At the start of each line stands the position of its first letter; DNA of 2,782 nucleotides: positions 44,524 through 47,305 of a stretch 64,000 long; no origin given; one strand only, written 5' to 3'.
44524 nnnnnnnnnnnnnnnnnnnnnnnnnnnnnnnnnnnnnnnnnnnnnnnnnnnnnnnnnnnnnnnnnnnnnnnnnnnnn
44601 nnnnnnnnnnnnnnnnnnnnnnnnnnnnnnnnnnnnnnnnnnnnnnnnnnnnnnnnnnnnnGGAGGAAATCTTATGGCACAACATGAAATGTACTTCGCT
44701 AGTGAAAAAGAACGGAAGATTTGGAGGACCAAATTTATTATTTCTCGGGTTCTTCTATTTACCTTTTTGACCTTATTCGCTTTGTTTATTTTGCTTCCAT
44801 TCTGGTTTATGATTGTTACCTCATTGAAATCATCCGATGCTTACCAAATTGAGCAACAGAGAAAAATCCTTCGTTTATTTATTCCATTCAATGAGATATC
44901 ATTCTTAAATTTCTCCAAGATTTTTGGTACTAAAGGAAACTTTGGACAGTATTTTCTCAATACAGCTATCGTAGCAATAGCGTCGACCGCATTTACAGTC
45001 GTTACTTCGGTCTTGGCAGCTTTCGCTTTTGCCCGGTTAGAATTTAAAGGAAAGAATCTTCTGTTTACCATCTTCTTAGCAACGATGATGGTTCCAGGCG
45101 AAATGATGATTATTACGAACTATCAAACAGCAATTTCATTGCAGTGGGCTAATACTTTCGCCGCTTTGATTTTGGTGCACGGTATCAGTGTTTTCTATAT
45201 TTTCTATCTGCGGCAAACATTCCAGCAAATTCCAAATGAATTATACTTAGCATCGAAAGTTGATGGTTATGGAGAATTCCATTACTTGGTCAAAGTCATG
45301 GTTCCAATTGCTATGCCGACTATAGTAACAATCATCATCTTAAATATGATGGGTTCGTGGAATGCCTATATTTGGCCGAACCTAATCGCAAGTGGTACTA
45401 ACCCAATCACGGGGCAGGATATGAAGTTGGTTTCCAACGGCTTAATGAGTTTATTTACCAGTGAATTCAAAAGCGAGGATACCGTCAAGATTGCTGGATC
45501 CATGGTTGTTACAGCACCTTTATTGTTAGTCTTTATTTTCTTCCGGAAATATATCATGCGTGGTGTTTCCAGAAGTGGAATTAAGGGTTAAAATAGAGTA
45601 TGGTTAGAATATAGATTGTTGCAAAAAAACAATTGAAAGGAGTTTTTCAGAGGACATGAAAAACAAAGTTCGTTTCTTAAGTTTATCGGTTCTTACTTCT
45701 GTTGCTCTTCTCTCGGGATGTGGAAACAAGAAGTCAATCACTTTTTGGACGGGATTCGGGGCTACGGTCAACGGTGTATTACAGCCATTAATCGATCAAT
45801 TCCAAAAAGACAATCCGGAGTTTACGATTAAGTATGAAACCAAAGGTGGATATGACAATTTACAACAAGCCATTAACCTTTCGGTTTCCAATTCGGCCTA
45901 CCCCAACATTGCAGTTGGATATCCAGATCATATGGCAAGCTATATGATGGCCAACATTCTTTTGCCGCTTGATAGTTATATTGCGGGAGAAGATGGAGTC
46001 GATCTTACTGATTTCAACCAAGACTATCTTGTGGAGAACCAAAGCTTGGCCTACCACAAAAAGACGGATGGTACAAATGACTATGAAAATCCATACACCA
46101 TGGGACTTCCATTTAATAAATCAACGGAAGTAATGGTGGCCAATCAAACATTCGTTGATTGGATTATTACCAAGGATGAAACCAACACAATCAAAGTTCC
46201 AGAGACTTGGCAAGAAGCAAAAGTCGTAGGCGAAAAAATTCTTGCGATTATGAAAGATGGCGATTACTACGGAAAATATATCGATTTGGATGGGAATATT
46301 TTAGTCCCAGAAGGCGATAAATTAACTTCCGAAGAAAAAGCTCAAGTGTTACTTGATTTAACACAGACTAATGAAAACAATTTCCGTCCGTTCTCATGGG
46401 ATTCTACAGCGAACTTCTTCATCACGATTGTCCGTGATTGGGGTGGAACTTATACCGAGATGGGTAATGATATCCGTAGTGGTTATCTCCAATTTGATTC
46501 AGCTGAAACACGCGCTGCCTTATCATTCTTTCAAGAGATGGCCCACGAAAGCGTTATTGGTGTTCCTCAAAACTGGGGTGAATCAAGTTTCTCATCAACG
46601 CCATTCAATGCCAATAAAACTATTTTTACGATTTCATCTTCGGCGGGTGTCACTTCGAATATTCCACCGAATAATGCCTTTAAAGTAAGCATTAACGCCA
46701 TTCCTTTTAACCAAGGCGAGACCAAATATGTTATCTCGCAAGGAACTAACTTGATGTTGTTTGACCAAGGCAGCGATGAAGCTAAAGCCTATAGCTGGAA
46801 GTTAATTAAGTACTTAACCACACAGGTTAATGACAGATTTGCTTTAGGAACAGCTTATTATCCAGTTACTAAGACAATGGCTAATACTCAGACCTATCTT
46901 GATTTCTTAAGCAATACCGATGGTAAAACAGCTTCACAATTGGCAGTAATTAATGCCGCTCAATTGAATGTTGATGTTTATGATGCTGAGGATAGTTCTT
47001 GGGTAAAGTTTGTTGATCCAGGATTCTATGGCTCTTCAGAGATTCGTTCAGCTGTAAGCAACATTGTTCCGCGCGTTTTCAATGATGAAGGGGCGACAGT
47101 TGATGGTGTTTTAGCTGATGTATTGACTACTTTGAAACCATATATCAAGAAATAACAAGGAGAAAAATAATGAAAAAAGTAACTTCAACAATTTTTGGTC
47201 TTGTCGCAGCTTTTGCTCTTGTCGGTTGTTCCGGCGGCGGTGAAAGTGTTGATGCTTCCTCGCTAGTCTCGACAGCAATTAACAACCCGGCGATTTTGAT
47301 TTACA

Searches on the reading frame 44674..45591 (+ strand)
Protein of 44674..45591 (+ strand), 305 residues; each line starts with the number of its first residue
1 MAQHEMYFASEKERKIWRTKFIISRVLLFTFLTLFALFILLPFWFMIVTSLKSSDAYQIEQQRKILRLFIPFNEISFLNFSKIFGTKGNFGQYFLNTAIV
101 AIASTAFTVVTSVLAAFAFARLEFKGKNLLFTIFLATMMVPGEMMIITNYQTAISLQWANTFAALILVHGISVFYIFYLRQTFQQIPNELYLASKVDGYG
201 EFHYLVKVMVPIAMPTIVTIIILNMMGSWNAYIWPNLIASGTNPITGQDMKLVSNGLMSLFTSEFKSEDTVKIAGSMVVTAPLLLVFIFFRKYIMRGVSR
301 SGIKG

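Call 55: search_protein_families(library=pfam, proteins=[window:44674-45591:+], max_evalue=0.0001)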
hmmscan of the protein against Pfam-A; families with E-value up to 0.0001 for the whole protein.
window:44674-45591:+ (305 aa): 1 family
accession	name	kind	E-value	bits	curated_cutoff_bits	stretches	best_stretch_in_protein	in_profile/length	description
PF00528.27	BPD_transp_1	-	2.1e-17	63.9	26.4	1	113-297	6-181/184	Binding-protein-dependent transport system inner membrane component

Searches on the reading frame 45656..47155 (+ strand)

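Call 55: search_protein_families(library=pfam, proteins=[window:45656-47155:+], max_evalue=0.0001)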
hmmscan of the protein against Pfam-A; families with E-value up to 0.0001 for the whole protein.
window:45656-47155:+ (499 aa): 1 family
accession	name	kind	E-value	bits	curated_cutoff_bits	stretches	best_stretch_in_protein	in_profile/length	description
PF01547.30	SBP_bac_1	-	3e-12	47.6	26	1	41-195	9-141/307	Bacterial extracellular solute-binding protein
